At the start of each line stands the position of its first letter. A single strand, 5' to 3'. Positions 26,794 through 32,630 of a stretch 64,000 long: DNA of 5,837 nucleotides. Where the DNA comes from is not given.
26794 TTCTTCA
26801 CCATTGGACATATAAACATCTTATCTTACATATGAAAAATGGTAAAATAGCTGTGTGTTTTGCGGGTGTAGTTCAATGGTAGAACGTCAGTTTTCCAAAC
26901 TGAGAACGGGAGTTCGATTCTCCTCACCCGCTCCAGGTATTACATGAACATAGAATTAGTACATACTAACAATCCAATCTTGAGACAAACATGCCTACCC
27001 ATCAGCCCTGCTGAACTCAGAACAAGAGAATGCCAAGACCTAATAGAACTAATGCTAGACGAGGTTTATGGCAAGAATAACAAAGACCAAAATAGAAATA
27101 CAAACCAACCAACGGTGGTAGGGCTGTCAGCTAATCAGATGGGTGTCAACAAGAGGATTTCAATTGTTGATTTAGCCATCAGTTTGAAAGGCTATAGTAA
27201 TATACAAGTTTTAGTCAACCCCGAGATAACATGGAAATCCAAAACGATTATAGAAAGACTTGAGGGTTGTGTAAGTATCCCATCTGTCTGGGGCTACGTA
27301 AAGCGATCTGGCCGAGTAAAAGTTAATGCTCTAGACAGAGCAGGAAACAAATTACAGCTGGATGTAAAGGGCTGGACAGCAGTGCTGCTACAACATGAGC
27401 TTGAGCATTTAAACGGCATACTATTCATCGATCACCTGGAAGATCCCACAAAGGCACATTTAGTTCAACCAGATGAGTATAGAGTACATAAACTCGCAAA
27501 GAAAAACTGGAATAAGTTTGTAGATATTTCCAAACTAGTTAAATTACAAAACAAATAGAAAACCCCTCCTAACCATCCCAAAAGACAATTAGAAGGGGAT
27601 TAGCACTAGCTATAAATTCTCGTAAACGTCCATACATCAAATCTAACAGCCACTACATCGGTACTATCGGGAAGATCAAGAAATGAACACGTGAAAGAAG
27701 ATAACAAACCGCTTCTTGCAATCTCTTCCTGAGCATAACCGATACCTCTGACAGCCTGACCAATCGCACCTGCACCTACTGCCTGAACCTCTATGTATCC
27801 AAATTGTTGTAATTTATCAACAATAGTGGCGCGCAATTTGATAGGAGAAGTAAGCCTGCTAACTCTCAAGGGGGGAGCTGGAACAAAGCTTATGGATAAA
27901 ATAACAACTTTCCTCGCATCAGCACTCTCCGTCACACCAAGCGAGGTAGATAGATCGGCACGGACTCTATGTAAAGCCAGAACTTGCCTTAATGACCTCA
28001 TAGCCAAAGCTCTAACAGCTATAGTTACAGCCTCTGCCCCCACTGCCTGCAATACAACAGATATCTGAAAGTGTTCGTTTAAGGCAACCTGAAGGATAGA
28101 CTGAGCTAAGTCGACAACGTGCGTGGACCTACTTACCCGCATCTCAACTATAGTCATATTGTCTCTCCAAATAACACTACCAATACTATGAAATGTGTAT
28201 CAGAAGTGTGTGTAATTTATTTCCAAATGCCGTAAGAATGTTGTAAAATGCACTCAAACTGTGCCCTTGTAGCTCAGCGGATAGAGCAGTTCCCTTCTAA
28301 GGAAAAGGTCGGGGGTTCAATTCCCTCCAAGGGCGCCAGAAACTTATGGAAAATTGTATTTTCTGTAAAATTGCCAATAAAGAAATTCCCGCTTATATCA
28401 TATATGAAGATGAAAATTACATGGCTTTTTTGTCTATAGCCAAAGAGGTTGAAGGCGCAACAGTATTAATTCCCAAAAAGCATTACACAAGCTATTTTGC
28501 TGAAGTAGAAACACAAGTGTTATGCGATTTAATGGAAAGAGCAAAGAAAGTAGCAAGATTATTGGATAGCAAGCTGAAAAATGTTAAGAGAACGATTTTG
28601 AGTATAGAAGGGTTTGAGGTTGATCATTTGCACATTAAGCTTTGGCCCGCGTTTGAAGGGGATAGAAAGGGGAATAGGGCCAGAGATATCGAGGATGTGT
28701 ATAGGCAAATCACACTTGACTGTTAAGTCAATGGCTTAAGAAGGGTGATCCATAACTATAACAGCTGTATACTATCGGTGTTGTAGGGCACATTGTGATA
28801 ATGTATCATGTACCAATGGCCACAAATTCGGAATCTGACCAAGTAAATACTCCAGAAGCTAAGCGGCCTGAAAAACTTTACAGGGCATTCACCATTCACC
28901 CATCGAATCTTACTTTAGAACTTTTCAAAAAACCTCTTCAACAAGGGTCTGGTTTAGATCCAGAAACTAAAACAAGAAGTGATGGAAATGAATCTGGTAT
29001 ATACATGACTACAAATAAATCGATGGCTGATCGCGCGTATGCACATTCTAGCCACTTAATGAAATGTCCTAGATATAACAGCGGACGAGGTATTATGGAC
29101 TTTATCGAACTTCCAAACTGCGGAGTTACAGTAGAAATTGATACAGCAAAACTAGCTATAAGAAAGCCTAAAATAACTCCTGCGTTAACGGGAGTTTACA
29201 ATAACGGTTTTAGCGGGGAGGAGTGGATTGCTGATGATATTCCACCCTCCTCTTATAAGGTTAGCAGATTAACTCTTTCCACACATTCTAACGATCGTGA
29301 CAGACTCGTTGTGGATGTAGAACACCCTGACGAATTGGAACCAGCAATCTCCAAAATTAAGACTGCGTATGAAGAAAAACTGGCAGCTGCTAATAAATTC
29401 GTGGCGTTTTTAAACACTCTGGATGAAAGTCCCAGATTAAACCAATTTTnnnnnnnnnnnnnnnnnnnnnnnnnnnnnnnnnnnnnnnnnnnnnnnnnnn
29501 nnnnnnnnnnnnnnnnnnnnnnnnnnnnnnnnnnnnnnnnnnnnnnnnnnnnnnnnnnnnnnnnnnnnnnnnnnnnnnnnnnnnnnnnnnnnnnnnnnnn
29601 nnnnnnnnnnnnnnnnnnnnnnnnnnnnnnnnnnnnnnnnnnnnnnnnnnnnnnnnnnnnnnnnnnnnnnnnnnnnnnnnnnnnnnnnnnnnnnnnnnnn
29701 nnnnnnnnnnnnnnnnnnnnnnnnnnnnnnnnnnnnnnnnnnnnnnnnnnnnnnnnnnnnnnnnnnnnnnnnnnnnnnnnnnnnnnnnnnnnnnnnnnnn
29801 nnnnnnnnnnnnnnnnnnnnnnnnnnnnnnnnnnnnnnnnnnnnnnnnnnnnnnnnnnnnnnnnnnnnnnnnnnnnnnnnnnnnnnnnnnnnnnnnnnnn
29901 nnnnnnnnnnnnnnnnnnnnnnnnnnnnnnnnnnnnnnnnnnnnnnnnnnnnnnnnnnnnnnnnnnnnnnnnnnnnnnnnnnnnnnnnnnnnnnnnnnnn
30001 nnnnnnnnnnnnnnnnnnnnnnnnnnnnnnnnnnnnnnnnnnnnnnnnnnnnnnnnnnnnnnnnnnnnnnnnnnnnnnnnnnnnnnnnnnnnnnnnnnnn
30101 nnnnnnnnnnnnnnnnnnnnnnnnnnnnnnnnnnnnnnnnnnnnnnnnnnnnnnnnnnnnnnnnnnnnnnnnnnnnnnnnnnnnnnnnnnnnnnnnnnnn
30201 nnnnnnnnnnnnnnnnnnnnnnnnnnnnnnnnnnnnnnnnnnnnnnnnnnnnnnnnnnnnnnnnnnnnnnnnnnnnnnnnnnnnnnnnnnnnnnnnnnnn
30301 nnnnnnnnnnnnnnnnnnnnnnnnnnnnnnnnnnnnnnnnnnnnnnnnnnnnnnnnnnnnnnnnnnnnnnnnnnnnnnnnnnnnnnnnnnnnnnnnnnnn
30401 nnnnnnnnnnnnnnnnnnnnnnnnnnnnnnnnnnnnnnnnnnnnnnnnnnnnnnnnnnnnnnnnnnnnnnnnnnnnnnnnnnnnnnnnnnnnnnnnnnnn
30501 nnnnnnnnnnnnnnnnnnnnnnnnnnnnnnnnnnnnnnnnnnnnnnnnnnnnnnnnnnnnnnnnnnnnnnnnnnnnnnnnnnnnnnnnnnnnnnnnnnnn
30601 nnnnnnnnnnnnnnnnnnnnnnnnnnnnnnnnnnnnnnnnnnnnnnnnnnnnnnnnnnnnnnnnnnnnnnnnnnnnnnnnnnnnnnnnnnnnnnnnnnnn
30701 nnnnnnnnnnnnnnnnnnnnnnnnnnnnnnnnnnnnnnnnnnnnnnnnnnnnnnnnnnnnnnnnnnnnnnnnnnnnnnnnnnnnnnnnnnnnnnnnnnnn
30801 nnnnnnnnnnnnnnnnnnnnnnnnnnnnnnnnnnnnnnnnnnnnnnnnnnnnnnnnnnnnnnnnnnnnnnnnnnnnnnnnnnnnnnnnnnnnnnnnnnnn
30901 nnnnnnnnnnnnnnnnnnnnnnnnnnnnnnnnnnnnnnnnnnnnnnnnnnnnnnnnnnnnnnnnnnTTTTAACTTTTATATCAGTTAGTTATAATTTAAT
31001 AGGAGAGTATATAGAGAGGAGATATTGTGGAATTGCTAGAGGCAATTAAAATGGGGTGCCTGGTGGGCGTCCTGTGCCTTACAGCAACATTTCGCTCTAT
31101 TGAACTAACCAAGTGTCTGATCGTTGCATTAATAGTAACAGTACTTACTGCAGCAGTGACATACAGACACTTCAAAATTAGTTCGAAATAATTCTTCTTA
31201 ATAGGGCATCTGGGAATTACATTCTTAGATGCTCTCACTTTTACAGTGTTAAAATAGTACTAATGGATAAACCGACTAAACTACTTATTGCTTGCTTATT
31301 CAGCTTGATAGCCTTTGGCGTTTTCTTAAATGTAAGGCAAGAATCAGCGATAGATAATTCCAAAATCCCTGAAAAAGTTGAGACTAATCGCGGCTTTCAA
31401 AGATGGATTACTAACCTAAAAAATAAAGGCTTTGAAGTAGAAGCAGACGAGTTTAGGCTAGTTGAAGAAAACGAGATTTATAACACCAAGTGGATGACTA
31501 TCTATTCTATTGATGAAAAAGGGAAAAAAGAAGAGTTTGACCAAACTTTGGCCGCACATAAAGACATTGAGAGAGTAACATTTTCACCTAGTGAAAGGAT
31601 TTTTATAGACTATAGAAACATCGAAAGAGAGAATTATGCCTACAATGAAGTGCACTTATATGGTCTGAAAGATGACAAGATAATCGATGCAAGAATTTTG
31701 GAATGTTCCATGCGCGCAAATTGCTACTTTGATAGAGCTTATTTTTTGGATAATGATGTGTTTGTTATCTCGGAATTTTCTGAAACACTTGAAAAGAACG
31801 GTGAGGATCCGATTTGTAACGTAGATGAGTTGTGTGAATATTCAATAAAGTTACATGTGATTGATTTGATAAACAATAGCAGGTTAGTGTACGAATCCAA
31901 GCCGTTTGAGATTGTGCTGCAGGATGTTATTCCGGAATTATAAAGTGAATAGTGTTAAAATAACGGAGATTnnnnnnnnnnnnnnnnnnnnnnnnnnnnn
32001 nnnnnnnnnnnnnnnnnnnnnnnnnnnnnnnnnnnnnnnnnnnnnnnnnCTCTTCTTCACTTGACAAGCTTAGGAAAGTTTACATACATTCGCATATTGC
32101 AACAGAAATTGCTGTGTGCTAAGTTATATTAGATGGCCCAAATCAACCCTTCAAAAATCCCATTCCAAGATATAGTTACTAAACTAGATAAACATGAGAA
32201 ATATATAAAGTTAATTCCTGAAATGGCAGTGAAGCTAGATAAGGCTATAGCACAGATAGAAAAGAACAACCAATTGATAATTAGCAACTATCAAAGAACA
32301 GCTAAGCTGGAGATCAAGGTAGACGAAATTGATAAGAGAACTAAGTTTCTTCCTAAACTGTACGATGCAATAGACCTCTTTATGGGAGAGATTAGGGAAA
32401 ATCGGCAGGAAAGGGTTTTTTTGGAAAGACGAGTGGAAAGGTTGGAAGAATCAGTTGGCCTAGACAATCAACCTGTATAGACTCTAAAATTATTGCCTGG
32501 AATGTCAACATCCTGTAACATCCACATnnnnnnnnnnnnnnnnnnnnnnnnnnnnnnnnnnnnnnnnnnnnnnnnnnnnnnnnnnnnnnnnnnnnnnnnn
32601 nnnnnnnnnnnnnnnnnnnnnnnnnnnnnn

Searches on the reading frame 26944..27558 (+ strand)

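Call 28: search_protein_families(library=pfam, proteins=[window:26944-27558:+])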
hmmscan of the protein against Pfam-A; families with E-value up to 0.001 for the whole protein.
window:26944-27558:+ (204 aa): 1 family
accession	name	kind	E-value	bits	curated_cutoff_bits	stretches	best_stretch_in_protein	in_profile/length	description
PF01327.26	Pep_deformylase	-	6.4e-40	136.7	22.8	1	5-169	4-154/156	Polypeptide deformylase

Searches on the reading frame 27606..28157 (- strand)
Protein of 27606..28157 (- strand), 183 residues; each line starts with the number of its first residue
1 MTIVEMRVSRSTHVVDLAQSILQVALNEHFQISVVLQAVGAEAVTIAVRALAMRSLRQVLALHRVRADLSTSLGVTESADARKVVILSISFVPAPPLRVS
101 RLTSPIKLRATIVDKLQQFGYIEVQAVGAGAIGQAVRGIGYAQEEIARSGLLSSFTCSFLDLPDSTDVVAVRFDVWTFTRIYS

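Call 28: search_protein_families(library=pfam, proteins=[window:27606-28157:-])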
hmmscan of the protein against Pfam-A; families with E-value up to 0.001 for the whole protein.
window:27606-28157:- (183 aa): 1 family
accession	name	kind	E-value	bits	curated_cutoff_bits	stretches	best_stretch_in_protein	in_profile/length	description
PF04232.17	SpoVS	-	1.1e-16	60.8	24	2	97-173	3-80/83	Stage V sporulation protein S (SpoVS)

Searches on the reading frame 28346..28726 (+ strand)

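Call 28: search_protein_families(library=pfam, proteins=[window:28346-28726:+])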
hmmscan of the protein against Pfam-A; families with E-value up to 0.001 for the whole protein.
window:28346-28726:+ (126 aa): 2 families
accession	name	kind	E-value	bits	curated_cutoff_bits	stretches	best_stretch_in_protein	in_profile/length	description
PF01230.28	HIT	-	1.3e-11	45.4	21.5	1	11-99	1-92/98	HIT domain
PF11969.13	DcpS_C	-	1.1e-06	29.5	24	1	3-98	1-98/114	Scavenger mRNA decapping enzyme C-term binding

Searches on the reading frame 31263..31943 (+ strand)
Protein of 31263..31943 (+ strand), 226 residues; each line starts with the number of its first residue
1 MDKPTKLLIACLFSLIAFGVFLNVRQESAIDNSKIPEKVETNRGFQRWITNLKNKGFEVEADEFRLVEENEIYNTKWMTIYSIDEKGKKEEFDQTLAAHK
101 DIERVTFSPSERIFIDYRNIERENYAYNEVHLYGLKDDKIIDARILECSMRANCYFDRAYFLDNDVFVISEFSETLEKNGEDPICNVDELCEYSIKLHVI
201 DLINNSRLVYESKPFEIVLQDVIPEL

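Call 13: search_protein_families(library=pfam, proteins=[window:31263-31943:+])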
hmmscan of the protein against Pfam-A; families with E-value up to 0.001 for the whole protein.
window:31263-31943:+ (226 aa): 0 families

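Call 43: search_protein_families(library=pfam, max_evalue=1, proteins=[window:31263-31943:+])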
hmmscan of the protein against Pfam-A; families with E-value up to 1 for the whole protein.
window:31263-31943:+ (226 aa): 1 family
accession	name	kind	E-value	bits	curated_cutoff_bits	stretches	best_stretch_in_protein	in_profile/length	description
PF06691.16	DUF1189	-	0.25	11.2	28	1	41-142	48-145/244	Protein of unknown function (DUF1189)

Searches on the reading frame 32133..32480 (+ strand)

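Call 28: search_protein_families(library=pfam, proteins=[window:32133-32480:+])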
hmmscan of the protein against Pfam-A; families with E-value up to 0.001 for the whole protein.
window:32133-32480:+ (115 aa): 0 families

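Call 43: search_protein_families(library=pfam, max_evalue=1, proteins=[window:32133-32480:+])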
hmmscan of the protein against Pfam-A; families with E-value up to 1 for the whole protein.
window:32133-32480:+ (115 aa): 6 families
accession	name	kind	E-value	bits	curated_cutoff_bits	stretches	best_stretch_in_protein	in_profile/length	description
PF09432.15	THP2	-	0.011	16.2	28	1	23-92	2-72/129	Tho complex subunit THP2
PF10046.14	BLOC1_2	-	0.033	15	33.4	0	3-44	52-93/96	Biogenesis of lysosome-related organelles complex-1 subunit 2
PF22134.1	DM_Arn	-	0.039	14.7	26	1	61-80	5-24/79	DNA Mimic Protein Arn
PF23991.1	DUF7310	-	0.042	14.8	40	1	53-93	29-69/83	Coiled-coil region of unknown function (DUF7310)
PF14703.12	PHM7_cyt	-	0.054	14.2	27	1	12-97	35-127/174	Cytosolic domain of 10TM putative phosphate transporter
PF23831.1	DUF7201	-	0.094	12.9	27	1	22-48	16-42/142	Coiled-coil region of unknown function (DUF7201)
